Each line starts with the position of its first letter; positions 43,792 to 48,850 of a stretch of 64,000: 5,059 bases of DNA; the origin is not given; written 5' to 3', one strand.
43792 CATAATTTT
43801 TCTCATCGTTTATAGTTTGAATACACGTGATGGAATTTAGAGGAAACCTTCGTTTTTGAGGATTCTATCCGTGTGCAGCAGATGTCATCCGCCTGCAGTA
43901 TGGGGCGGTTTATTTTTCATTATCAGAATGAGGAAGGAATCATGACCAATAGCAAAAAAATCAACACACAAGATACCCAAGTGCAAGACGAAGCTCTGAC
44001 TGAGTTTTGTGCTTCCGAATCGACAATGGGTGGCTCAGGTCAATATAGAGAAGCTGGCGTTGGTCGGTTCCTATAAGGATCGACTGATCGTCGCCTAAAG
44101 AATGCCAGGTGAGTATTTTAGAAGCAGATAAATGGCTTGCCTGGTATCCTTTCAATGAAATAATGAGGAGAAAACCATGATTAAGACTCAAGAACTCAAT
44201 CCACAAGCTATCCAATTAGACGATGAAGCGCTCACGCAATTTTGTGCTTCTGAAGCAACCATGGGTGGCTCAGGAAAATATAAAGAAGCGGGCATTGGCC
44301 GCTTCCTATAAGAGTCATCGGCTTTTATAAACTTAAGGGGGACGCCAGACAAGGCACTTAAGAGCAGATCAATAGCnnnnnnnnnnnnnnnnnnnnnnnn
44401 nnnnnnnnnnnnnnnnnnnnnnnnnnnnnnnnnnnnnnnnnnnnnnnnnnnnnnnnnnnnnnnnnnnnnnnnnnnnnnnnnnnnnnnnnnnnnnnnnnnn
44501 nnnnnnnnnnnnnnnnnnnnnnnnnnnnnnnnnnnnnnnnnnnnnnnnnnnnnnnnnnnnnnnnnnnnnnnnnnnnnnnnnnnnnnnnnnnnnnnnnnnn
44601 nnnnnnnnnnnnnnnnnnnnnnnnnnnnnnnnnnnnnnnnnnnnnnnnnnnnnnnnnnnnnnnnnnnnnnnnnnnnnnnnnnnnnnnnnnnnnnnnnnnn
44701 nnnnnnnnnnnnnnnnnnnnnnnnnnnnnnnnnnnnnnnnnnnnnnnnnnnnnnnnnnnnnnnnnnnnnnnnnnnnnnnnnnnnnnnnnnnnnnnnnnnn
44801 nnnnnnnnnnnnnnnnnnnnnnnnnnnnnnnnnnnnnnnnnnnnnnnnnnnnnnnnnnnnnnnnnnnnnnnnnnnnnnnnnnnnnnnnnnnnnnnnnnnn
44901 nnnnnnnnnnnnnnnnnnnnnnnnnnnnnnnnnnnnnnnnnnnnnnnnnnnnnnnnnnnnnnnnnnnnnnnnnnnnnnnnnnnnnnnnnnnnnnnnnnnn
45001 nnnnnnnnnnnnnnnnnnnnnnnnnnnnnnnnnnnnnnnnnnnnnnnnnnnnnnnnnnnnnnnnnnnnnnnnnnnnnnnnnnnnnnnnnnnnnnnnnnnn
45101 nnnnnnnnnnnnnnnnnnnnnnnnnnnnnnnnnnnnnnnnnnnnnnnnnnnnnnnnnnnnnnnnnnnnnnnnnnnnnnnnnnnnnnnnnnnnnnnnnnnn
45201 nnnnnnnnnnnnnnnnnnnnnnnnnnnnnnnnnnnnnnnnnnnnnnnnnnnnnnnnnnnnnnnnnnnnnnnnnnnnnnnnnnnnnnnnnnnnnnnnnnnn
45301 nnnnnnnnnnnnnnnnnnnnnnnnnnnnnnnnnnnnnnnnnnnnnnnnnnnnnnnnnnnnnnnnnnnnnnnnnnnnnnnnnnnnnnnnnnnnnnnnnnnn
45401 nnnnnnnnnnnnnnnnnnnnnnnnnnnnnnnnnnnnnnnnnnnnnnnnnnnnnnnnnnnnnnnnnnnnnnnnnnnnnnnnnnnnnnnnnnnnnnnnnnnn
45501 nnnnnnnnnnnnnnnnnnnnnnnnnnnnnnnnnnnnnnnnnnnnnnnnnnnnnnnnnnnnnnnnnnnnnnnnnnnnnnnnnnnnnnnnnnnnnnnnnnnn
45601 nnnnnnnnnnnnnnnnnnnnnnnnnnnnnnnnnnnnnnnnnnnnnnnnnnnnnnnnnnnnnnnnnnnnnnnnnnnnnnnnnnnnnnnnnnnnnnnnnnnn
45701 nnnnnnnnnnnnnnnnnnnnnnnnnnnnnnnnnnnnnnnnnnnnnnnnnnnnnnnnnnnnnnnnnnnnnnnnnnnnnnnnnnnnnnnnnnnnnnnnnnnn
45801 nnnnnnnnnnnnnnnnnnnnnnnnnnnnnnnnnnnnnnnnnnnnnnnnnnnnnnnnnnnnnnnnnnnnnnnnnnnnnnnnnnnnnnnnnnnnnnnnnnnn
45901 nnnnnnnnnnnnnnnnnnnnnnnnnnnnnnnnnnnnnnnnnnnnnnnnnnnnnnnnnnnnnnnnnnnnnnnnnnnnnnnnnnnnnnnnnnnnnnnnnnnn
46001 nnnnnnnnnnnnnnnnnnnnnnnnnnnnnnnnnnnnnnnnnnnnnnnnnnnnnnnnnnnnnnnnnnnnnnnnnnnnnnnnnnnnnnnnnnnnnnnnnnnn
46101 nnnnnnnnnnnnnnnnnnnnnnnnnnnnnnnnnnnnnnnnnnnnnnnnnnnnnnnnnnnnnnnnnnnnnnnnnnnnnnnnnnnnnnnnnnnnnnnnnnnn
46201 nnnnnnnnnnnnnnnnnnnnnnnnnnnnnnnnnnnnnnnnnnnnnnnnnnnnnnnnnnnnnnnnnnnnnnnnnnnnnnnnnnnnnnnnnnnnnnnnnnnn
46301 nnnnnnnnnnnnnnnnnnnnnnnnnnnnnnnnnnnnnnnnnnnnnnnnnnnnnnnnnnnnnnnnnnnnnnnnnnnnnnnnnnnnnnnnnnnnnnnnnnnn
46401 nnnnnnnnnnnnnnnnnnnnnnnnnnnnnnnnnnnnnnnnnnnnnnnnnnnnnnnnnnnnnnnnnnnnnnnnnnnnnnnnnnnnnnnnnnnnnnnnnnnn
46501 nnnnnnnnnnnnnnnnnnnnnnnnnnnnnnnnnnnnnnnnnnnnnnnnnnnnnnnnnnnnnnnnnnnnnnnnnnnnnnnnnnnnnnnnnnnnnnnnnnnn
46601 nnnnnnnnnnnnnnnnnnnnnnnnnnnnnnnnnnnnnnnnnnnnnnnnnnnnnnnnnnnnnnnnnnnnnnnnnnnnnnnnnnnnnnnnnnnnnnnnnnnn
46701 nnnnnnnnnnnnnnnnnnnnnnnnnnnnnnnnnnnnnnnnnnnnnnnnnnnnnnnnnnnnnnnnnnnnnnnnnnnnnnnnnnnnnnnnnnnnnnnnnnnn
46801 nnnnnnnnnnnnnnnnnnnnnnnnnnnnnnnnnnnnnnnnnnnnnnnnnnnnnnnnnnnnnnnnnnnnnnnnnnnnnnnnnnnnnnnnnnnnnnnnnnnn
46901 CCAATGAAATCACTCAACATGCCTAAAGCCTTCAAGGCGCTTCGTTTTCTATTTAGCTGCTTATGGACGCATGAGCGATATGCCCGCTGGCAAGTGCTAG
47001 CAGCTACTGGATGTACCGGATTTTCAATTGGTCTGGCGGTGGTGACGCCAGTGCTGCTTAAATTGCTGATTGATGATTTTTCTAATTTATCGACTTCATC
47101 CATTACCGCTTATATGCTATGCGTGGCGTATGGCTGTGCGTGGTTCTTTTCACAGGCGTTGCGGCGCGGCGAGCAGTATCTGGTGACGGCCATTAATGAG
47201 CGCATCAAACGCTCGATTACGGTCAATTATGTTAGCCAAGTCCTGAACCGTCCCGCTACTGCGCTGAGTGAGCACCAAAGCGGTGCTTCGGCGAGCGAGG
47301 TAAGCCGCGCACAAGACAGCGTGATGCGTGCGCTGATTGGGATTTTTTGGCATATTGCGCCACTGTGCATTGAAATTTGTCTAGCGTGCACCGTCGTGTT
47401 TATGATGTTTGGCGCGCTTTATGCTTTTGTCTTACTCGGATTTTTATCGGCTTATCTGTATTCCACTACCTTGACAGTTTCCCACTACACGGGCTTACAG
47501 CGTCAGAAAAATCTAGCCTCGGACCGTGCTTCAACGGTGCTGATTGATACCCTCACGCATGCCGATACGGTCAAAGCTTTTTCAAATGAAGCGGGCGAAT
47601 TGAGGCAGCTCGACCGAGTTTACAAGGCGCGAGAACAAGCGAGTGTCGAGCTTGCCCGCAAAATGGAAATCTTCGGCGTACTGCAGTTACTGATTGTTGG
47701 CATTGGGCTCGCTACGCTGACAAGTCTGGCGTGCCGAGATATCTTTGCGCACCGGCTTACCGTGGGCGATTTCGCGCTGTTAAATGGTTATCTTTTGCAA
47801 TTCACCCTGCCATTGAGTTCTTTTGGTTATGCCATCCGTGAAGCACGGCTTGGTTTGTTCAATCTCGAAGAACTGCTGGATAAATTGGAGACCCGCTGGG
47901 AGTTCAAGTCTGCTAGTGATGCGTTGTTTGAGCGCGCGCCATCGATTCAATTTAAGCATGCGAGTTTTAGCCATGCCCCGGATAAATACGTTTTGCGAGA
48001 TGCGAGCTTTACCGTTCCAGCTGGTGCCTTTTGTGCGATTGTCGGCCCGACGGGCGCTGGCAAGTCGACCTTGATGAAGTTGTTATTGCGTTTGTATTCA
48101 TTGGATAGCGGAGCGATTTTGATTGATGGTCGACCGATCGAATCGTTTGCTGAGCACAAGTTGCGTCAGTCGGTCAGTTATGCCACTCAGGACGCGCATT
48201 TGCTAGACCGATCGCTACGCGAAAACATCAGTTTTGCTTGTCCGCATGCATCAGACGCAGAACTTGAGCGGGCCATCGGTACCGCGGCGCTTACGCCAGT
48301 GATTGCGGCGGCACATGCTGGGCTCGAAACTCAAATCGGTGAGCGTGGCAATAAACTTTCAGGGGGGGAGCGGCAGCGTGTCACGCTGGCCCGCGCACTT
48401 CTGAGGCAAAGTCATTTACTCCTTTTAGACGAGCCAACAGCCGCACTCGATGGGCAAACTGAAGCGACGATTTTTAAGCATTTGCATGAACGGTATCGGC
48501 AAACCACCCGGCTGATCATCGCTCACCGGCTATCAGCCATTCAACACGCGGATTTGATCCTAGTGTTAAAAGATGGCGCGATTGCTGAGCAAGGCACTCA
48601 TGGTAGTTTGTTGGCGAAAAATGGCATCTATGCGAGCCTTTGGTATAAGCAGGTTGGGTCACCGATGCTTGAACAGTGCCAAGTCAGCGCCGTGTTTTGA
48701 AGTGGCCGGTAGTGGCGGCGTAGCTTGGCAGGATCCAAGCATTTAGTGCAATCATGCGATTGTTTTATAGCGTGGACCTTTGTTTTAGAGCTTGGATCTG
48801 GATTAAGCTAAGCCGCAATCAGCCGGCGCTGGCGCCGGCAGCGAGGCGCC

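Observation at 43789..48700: Complete lasso-peptide (RiPP) cluster A1-A2-B-C-D in a low-GC island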

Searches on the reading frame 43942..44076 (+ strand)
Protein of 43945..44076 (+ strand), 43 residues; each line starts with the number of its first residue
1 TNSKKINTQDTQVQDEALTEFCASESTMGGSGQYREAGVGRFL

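Call 3: search_protein_families(library=pfam, proteins=[window:43945-44076:+], max_evalue=0.01)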
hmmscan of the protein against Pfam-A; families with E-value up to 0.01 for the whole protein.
window:43945-44076:+ (43 aa): 1 family
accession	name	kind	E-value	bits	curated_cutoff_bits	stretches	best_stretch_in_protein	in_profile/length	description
PF19392.5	DUF5967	-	8.9e-21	74.1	25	1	3-43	4-43/43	Family of unknown function (DUF5967)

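Call 4: search_protein_families(library=ncbifam, proteins=[window:43945-44076:+], max_evalue=0.01)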
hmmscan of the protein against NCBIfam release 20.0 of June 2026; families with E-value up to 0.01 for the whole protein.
window:43945-44076:+ (43 aa): 1 family
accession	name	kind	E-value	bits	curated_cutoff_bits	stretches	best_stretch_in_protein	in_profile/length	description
NF042427.1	lasso_burhizin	subfamily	1.6e-25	88.8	45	1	1-43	2-44/44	burhizin family lasso peptide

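Call 16: find_homologous_proteins(query=window:43942-44073:+, max_evalue=0.001)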
Query seq(44 aa) (44 aa): 4 proteins with E <= 0.001 among 4 candidates.
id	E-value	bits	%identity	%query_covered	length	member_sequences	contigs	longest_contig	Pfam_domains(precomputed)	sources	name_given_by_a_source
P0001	6.8e-18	79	89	100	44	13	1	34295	PF19392.5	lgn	-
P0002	4.8e-16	74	82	100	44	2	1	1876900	PF19392.5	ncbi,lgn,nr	ncbi:burhizin family lasso peptide [Mycoavidus sp. B2-EB]|nr:burhizin family lasso peptide [Mycoavid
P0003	5.0e-14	68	77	100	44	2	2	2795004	PF19392.5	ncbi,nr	ncbi:burhizin family lasso peptide [Mycoavidus cysteinexigens]|nr:burhizin family lasso peptide [Myc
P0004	1.2e-9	54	67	95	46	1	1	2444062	PF19392.5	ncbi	-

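Call 53: find_encoding_contigs(protein=P0004, flank=8000, max_places=3)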
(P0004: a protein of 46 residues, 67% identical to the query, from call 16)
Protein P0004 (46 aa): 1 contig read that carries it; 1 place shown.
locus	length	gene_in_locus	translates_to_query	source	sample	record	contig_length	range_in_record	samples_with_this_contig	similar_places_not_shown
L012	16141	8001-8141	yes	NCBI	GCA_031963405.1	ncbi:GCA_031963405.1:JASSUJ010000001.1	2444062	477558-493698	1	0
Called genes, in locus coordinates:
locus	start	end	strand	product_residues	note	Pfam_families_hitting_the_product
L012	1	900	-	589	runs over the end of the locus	PF00999:Na_H_Exchanger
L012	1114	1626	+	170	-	PF02600:DsbB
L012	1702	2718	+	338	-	PF00316:FBPase, PF18913:FBPase_C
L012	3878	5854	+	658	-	PF13667:ThiC-associated, PF01964:ThiC_Rad_SAM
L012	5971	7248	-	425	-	PF14496:NEL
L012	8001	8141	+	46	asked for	PF19392:DUF5967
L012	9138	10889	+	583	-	PF00733:Asn_synthase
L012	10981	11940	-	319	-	PF02016:Peptidase_S66, PF17676:Peptidase_S66C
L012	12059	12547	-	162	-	PF00383:dCMP_cyt_deam_1, PF14437:MafB19-deam, PF14439:Bd3614-deam (weak)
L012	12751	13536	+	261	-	PF13187:Fer4_9 (faint), PF04060:FeS, PF12838:Fer4_7 (faint), PF25160:LdpA_Fe-S-bd (faint), PF00037:Fer4, PF12837:Fer4_6 (weak), PF13237:Fer4_10 (weak), PF14697:Fer4_21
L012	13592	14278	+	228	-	PF00730:HhH-GPD, PF00633:HHH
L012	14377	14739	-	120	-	PF00034:Cytochrom_C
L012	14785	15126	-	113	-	-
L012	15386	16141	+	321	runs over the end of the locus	PF00923:TAL_FSA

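Call 69: search_protein_representatives(alignment_id=A3)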
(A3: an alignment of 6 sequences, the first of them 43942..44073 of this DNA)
Query: 6 sequences, 44 profile positions. Proteins with E-value up to 0.001 (for the whole library): 12; up to 1e-10: 5; up to 1e-30: 0. The best 12 are listed.
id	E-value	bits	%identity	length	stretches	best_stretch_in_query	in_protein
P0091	2.3e-15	72.3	-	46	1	8-44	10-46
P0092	4.5e-15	71.4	-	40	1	7-43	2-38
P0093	2.5e-14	69.0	-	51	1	8-44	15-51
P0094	8.8e-14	67.3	-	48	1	1-43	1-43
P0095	2.1e-11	59.7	-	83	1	4-44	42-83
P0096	1.0e-07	47.9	-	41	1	3-37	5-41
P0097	6.4e-07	45.3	-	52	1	1-30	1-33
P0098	1.8e-06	43.9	-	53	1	3-39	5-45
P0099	1.2e-05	41.2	-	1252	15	7-32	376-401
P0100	2.3e-05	40.3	-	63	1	25-44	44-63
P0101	1.1e-04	38.2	-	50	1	7-42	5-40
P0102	1.1e-04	38.1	-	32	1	24-44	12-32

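Call 71: list_cluster_members(proteins=[P0100, P0102, P0093, P0095, P0091, P0092, P0097, P0098, P0096])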
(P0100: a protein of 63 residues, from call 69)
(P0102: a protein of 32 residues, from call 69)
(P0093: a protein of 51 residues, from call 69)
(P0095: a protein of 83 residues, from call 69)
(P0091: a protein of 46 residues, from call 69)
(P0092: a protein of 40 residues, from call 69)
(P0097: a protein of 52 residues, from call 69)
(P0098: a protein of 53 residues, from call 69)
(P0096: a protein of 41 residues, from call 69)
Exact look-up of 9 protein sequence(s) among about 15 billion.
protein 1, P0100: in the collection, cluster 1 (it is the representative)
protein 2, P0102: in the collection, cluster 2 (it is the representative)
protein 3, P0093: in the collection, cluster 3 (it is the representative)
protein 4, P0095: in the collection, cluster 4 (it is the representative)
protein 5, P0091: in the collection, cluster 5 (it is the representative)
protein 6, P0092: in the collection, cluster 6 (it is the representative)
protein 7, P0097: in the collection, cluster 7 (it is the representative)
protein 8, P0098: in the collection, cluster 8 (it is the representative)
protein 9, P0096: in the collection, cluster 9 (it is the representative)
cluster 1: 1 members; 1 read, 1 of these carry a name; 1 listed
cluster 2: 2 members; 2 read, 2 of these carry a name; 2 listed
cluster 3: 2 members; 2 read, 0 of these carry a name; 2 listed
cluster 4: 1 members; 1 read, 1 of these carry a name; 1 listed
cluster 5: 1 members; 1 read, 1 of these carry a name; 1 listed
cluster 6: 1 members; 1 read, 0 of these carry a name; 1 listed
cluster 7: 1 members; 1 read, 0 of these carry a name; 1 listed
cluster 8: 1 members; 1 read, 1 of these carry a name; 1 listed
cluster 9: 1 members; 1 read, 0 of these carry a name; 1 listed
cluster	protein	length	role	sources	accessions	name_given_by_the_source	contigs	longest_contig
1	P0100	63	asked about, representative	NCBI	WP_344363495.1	lasso RiPP family leader peptide-containing protein [Streptomyces gobitricini]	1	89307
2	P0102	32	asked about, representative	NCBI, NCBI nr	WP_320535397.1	burhizin family lasso peptide precursor [Robbsia andropogonis]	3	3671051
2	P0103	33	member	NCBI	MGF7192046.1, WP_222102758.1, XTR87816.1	burhizin family lasso peptide precursor [Robbsia andropogonis]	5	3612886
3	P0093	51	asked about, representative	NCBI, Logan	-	-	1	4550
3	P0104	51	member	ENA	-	-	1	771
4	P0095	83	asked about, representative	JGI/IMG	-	hypothetical protein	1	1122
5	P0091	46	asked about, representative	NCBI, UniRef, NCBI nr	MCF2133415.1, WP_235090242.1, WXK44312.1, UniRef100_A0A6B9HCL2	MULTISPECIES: burhizin family lasso peptide [Mycetohabitans] | Lasso peptide peptide A n=1 Tax=Mycetohabitans sp. TaxID=2571162 RepID=A0A6B9HCL2_9BURK | burhizin family lasso peptide [Mycetohabitans sp. B3]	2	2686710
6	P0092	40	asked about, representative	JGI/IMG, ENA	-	-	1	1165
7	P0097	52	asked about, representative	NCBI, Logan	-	-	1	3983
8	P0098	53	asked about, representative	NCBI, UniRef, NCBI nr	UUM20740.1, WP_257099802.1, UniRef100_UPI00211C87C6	burhizin family lasso peptide [Mycoavidus sp. SF9855] | burhizin family lasso peptide n=1 Tax=Mycoavidus sp. SF9855 TaxID=2968475 ...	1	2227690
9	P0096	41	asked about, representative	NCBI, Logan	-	-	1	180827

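Call 72: find_encoding_contigs(protein=P0100, flank=8000, max_places=2)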
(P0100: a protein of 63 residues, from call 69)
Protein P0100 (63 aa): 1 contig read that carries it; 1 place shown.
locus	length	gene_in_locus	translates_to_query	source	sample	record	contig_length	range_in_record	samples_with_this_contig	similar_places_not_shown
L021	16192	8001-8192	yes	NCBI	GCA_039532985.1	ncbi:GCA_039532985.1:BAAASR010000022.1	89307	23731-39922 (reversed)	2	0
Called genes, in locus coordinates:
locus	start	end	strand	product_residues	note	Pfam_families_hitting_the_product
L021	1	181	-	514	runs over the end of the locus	PF07995:GSDH, PF00553:CBM_2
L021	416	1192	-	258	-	PF03067:LPMO_10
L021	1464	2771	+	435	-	PF00356:LacI, PF00532:Peripla_BP_1 (weak)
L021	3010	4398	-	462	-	PF00553:CBM_2, PF00150:Cellulase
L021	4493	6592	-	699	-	PF00150:Cellulase, PF00041:fn3, PF18370:RGI_lyase (weak), PF00942:CBM_3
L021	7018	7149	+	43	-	-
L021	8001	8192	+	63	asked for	PF19392:DUF5967 (weak)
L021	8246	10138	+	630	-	PF00733:Asn_synthase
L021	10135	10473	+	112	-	PF05402:PqqD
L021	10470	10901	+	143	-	PF13471:Transglut_core3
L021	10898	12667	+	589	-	PF00664:ABC_membrane, PF00005:ABC_tran, PF02463:SMC_N (faint), PF13304:AAA_21 (faint)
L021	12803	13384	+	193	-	PF19054:DUF5753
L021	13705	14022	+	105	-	PF19979:DUF6415 (weak)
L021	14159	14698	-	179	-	-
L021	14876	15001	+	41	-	-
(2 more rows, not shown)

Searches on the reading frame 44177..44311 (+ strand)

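Call 3: search_protein_families(library=pfam, proteins=[window:44177-44311:+], max_evalue=0.01)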
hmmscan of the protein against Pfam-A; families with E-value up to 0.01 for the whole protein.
window:44177-44311:+ (44 aa): 1 family
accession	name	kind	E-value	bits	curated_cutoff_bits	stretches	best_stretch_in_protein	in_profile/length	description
PF19392.5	DUF5967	-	1.5e-25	89.3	25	1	1-44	1-43/43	Family of unknown function (DUF5967)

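Call 4: search_protein_families(library=ncbifam, proteins=[window:44177-44311:+], max_evalue=0.01)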
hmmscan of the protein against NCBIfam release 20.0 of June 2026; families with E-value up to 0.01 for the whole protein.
window:44177-44311:+ (44 aa): 1 family
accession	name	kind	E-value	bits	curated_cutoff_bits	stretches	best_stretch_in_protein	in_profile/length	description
NF042427.1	lasso_burhizin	subfamily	3.8e-25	87.5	45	1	1-44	1-44/44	burhizin family lasso peptide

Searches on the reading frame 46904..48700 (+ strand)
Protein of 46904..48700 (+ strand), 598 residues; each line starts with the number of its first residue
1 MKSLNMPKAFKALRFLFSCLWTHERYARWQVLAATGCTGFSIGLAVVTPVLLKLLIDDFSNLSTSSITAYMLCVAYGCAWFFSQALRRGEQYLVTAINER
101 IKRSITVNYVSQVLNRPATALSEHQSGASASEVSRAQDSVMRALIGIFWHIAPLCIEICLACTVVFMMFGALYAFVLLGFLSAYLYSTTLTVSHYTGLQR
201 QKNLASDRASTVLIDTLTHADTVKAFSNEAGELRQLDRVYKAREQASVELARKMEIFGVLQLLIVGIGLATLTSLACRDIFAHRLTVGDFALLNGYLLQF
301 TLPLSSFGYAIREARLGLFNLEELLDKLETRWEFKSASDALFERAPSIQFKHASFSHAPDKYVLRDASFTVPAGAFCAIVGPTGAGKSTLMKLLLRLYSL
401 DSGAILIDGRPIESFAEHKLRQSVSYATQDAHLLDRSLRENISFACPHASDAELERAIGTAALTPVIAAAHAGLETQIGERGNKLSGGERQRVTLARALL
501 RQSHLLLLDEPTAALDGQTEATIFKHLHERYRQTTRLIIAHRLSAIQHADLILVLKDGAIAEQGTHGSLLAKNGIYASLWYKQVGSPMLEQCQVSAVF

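Call 3: search_protein_families(library=pfam, proteins=[window:46904-48700:+], max_evalue=0.01)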
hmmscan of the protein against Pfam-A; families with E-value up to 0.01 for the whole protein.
window:46904-48700:+ (598 aa): 10 families
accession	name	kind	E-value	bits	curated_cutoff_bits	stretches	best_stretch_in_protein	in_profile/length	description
PF00005.33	ABC_tran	-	2e-33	116.3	25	1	364-513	1-137/137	ABC transporter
PF00664.28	ABC_membrane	-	3.4e-21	76.6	28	1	34-303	4-273/274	ABC transporter transmembrane region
PF02463.25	SMC_N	-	4.7e-07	29.9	40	1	376-552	26-208/220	RecF/RecN/SMC N terminal domain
PF13191.12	AAA_16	-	9.2e-05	23.4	32.6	1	375-509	25-139/167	AAA ATPase domain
PF13401.12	AAA_22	-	0.0003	21.5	27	1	375-416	6-33/130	AAA domain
PF01935.23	DUF87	-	0.00083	20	23.2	1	377-407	26-57/220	Helicase HerA, central domain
PF13304.12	AAA_21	-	0.0015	19.1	27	0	378-399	3-24/304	AAA domain, putative AbiEii toxin, Type IV TA system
PF13604.12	AAA_30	-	0.0015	18.7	27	0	375-512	19-98/191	AAA domain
PF13481.12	AAA_25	-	0.0024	18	27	0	357-391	19-50/195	AAA domain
PF25199.1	nSTAND_NTPase5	-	0.006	16.9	34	0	375-398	42-66/145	Novel STAND NTPase 5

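Call 4: search_protein_families(library=ncbifam, proteins=[window:46904-48700:+], max_evalue=0.01)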
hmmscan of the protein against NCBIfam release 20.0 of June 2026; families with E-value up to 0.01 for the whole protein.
window:46904-48700:+ (598 aa): 190 families (the best 25 are shown)
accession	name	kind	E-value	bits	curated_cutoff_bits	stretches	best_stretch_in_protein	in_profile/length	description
TIGR02203.1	MsbA_lipidA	equivalog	1.6e-88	297.6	602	1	25-581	10-567/572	lipid A export permease/ATP-binding protein MsbA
NF010178.0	PRK13657.1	equivalog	9.3e-81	272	733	1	45-581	35-568/588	glucan ABC transporter ATP-binding protein/ permease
TIGR02204.1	MsbA_rel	hypoth_equivalog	5.8e-80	269.6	780.4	1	18-580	7-572/576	ABC transporter, permease/ATP-binding protein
TIGR01846.1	type_I_sec_HlyB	subfamily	6.8e-79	265.9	725.55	1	44-585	154-694/694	type I secretion system permease/ATPase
TIGR03796.1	NHLM_micro_ABC1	equivalog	2.4e-77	260.8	853.3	1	40-579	165-708/710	NHLP family bacteriocin export ABC transporter peptidase/permease/ATPase subunit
TIGR00958.1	3a01208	subfamily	1.6e-71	241.6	874.6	1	52-579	188-710/711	antigen peptide transporter 2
TIGR03375.1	type_I_sec_LssB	subfamily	2.4e-71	241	693.1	1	67-572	186-691/696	type I secretion system permease/ATPase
NF008381.0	PRK11176.1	equivalog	1.7e-69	234.7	867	1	51-585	47-581/582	lipid A ABC transporter ATP-binding protein/permease MsbA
TIGR02857.1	CydD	equivalog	4.1e-69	233.9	435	1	38-555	12-529/529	thiol reductant ABC exporter subunit CydD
NF008364.0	PRK11160.1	equivalog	1.4e-68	231.9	630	1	152-580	139-572/575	heme ABC transporter ATP-binding protein/permease CydC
TIGR01192.1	chvA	subfamily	3.6e-68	230.6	585.4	1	250-580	245-567/585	glucan export ABC transporter ATP-binding protein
TIGR03797.1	NHLM_micro_ABC2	equivalog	1.4e-66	225.5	709.4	1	41-583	148-685/686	NHLP bacteriocin export ABC transporter permease/ATPase subunit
TIGR02868.1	CydC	equivalog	1.2e-64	218.8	329.05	1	131-543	118-530/530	thiol reductant ABC exporter subunit CydC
NF052233.1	CphA_assoc_ABC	equivalog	3.8e-63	214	880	1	20-584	175-744/766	cyanophycin metabolism-associated ABC transporter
NF045513.1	HepA_fam_ABC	equivalog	4.5e-63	213.6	725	1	82-575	103-601/610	heterocyst formation ABC transporter subunit HepA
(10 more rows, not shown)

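Call 35: search_solved_structures(query=window:46904-48700:+, max_evalue=1e-40)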
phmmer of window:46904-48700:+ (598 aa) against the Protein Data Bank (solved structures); distinct sequences matched with E-value up to 1e-40: 232 (the best 60 are shown).
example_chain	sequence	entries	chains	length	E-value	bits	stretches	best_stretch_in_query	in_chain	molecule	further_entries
8zpx_B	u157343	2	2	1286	5e-102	345.5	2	134-582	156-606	ABC transporter B family member 1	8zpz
9juj_A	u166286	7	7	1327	5.3e-102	345.4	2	134-582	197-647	ABC transporter B family member 1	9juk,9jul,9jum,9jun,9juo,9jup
8zq4_B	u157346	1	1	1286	3.3e-101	342.7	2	134-582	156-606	ABC transporter B family member 1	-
4f4c_A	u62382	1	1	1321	4.6e-93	315.9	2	348-584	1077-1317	Multidrug resistance protein pgp-1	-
7niu_A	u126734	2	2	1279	5.2e-93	315.7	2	205-587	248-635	Isoform 2 of Phosphatidylcholine translocator ABCB4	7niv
6s7p_A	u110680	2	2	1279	3.5e-92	313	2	205-587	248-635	Phosphatidylcholine translocator ABCB4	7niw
8gmg_A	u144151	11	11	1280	1.1e-91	311.3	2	355-586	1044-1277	ATP-dependent translocase ABCB1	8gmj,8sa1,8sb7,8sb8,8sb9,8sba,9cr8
6qex_A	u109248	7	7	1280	1.2e-91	311.2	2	355-586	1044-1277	Multidrug resistance protein 1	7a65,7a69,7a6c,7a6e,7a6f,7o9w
8y6h_A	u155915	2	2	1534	1.3e-91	311.1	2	355-587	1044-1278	ATP-dependent translocase ABCB1,mNeonGreen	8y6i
8woi_A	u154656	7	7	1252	1.8e-91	310.6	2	319-580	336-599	ABC transporter B family member 19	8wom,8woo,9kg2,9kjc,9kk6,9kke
6fn1_A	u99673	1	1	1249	2.1e-91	310.4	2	347-586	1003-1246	Human-mouse chimeric ABCB1 (ABCBHM)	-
7zka_A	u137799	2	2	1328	2.3e-91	310.3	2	347-587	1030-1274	ATP-dependent translocase ABCB1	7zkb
6fn4_A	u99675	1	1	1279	2.4e-91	310.2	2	347-586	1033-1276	Apo form of Human-mouse chimeric ABCB1 (ABCB1HM) in complex with Antigen binding fragment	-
9nfi_A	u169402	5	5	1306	3.2e-91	309.8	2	173-583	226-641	Permeability Glycoprotein (P-gp)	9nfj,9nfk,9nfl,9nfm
7zk4_A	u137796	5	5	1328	5e-91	309.1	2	347-587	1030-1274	ATP-dependent translocase ABCB1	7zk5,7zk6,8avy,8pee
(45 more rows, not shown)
